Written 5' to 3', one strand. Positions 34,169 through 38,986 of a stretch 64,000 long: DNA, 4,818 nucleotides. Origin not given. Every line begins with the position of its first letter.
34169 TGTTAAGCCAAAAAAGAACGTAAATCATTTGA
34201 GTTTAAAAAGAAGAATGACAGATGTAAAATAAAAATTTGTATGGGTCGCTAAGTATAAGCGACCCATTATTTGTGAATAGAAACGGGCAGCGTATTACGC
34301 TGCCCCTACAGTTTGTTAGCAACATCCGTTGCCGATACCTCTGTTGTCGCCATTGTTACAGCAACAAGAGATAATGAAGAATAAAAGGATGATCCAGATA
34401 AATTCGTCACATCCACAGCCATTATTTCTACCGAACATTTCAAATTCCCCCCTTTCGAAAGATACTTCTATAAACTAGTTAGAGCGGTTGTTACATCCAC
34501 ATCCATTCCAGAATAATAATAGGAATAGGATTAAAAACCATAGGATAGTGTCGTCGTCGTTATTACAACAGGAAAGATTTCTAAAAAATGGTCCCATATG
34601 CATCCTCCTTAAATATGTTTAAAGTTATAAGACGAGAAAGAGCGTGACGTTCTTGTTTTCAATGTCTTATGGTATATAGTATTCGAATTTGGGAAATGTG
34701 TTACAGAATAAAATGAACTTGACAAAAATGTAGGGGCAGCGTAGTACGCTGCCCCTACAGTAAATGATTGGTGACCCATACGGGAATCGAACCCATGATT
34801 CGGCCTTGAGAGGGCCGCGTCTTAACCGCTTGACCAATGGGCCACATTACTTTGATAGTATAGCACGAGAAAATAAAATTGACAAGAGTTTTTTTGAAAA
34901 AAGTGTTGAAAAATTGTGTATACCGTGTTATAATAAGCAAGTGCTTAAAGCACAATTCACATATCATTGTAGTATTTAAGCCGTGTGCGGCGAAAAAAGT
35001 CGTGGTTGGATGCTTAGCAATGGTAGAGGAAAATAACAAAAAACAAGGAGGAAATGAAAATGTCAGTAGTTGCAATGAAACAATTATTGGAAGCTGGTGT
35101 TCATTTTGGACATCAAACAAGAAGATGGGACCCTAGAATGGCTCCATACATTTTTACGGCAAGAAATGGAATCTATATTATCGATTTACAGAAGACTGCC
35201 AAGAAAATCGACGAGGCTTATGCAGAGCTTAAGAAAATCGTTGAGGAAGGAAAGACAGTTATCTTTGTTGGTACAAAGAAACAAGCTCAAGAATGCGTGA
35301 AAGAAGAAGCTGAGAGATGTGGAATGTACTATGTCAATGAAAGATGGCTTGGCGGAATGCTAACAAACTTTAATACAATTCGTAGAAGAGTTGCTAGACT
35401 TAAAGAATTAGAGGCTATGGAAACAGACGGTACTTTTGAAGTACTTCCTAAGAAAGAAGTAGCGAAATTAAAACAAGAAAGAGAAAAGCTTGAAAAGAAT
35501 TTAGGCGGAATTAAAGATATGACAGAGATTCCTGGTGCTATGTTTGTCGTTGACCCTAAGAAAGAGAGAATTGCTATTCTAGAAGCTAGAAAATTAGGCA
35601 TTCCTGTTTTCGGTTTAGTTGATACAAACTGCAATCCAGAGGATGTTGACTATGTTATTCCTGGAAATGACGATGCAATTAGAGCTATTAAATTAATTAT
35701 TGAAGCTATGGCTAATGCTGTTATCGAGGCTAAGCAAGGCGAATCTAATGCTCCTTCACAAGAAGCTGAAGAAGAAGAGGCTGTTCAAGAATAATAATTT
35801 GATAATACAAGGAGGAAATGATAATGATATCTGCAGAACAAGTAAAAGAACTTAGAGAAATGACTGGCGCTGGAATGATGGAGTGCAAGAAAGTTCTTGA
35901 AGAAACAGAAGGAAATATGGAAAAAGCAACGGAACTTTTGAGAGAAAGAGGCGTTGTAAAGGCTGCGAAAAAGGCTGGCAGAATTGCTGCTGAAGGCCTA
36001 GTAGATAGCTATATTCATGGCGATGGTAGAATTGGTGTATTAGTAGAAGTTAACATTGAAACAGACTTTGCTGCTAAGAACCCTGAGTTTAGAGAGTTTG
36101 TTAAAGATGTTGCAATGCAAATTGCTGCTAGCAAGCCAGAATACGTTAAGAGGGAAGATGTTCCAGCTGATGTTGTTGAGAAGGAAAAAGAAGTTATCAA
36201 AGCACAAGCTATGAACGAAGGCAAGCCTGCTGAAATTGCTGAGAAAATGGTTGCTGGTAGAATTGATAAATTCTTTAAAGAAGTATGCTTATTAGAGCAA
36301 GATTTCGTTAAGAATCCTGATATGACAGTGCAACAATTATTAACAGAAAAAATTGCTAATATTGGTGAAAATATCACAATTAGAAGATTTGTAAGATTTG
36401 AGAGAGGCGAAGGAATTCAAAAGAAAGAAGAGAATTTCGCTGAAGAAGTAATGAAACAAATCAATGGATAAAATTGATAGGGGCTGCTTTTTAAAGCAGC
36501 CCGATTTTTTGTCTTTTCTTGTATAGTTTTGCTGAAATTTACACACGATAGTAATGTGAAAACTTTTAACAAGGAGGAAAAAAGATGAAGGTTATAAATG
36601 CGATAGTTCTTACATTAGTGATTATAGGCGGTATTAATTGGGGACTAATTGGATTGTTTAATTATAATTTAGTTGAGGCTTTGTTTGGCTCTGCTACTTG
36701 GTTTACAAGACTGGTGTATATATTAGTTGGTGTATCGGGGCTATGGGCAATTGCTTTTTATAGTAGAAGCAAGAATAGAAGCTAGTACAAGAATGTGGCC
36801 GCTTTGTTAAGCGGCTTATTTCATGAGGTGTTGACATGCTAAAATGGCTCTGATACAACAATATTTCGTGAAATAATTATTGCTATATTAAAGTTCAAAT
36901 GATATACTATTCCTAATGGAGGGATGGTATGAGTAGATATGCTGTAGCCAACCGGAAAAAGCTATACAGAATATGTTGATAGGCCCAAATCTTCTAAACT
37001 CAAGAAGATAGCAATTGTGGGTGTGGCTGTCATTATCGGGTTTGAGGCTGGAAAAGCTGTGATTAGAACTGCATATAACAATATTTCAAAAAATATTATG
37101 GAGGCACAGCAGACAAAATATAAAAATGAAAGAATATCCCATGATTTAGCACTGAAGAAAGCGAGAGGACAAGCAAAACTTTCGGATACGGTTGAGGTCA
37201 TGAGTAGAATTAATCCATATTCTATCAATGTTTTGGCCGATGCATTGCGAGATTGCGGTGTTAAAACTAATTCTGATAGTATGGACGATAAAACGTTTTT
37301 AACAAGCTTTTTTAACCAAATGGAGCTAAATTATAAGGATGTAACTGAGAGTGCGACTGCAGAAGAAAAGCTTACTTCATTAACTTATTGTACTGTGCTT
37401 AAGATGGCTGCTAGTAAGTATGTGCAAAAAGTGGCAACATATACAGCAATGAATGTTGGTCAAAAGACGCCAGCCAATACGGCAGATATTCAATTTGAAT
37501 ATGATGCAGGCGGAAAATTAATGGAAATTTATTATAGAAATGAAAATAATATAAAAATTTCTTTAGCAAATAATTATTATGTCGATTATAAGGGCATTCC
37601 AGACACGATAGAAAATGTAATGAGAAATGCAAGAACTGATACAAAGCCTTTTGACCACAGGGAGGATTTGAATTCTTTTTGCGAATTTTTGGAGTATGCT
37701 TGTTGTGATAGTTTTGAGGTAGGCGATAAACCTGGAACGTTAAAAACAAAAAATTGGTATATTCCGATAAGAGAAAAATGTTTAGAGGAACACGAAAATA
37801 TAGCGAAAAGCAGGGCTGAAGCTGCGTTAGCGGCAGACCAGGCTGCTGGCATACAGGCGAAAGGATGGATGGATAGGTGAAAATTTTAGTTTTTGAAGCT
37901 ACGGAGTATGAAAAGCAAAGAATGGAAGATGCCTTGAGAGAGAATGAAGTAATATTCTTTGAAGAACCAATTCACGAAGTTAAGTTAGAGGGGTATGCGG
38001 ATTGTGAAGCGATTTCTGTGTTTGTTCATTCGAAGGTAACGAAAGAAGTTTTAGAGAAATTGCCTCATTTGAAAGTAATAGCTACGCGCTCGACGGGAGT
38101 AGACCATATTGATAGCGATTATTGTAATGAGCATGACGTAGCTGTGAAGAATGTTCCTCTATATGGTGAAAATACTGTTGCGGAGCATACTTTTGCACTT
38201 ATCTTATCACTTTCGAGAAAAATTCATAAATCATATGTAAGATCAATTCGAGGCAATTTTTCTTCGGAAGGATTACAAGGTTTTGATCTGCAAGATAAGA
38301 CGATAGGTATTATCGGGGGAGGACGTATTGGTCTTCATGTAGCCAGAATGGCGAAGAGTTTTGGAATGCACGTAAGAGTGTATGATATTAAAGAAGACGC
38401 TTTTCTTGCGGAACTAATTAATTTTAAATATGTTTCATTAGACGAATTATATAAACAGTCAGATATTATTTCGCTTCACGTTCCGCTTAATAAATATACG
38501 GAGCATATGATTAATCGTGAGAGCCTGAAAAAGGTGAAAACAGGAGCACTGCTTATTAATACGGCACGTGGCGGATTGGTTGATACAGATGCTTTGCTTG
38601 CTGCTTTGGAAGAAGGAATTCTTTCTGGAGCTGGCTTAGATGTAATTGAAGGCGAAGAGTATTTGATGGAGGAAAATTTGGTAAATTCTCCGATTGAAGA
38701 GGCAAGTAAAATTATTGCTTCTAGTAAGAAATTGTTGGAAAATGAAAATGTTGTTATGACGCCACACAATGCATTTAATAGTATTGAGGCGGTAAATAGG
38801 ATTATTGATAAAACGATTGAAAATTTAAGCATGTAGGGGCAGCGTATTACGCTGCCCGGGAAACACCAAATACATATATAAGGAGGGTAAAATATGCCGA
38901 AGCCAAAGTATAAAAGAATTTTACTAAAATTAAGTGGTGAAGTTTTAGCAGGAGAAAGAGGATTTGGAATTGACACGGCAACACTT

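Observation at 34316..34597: Family of tiny (40-41 aa) Cys-rich transmembrane peptides: tandem pair plus a third paralog at 16674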

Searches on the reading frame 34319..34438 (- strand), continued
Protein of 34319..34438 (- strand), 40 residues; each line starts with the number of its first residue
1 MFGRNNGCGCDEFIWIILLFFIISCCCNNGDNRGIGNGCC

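Call 90: list_cluster_members(proteins=[P0085, P0104, P0087, P0091, P0045, P0046, P0053, P0031, P0041, P0075])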
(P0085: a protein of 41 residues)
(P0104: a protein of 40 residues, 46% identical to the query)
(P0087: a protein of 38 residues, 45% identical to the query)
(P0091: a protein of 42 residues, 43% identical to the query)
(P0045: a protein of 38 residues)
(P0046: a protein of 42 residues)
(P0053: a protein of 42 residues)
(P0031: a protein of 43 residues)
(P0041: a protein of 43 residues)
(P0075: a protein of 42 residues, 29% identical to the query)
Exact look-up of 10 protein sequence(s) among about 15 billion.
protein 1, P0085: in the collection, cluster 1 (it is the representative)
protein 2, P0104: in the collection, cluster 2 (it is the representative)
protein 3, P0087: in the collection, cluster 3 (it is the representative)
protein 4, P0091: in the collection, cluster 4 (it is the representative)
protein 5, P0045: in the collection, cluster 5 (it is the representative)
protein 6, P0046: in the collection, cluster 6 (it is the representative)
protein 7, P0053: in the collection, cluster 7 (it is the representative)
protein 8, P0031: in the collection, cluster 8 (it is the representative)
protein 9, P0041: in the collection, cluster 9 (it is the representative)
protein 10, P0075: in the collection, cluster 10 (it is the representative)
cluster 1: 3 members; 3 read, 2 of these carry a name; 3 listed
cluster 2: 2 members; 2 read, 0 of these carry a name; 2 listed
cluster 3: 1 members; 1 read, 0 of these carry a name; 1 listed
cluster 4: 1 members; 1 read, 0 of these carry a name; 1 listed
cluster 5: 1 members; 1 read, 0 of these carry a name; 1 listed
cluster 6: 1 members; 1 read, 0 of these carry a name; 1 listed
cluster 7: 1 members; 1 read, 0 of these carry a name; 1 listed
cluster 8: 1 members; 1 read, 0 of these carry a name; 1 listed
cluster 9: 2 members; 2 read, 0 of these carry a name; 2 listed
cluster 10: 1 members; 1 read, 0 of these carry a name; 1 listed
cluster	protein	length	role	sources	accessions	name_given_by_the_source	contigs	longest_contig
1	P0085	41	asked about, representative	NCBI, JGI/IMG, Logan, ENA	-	-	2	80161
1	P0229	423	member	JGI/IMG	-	predicted ATPase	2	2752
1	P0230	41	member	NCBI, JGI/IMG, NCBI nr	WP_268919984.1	hypothetical protein [Acetivibrio mesophilus]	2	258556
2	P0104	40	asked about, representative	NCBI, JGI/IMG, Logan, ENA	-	-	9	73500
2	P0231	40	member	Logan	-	-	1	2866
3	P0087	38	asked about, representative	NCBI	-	-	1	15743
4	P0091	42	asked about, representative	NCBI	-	-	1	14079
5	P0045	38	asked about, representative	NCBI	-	-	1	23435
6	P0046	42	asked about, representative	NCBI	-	-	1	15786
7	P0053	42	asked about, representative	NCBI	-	-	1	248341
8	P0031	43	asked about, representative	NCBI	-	-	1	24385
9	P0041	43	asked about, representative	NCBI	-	-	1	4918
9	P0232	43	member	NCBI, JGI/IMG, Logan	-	-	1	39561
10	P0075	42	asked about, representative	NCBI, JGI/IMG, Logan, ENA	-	-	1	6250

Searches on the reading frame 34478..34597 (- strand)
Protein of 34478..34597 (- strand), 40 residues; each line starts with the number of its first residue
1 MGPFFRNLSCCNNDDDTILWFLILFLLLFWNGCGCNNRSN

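Call 4: search_protein_families(library=ncbifam, proteins=[window:34478-34597:-], max_evalue=10)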
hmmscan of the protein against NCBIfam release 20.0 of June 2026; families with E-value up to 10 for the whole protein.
seq(40 aa): 0 families

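Call 5: search_protein_families(library=pfam, proteins=[window:34478-34597:-], max_evalue=10)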
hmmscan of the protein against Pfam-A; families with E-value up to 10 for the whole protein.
seq(40 aa): 1 family
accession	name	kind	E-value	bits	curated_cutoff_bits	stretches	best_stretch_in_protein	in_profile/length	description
PF12459.13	DltX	-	0.049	13.6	25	1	17-36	14-34/43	D-Ala-teichoic acid biosynthesis protein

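Call 88: search_protein_families(library=phrogs, proteins=[window:34478-34597:-], max_evalue=1)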
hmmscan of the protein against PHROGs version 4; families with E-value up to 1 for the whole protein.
seq(40 aa): 0 families

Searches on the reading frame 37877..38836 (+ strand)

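Call 91: search_protein_families(library=pfam, proteins=[window:37877-38836:+], max_evalue=0.00001)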
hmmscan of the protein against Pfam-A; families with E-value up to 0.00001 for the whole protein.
window:37877-38836:+ (319 aa): 4 families
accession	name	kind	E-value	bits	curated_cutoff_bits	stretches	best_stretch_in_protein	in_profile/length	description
PF02826.25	2-Hacid_dh_C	-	8.3e-56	188.6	25.1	1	106-299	1-178/178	D-isomer specific 2-hydroxyacid dehydrogenase, NAD binding domain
PF00389.36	2-Hacid_dh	-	2.4e-28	98.9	24.6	1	3-317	1-120/134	D-isomer specific 2-hydroxyacid dehydrogenase, catalytic domain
PF03446.21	NAD_binding_2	-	2.7e-06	27.9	21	1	142-246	1-109/161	NAD binding domain of 6-phosphogluconate dehydrogenase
PF01262.27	AlaDh_PNT_C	-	7.8e-06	25.9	23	0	142-237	30-138/214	Alanine dehydrogenase/PNT, C-terminal domain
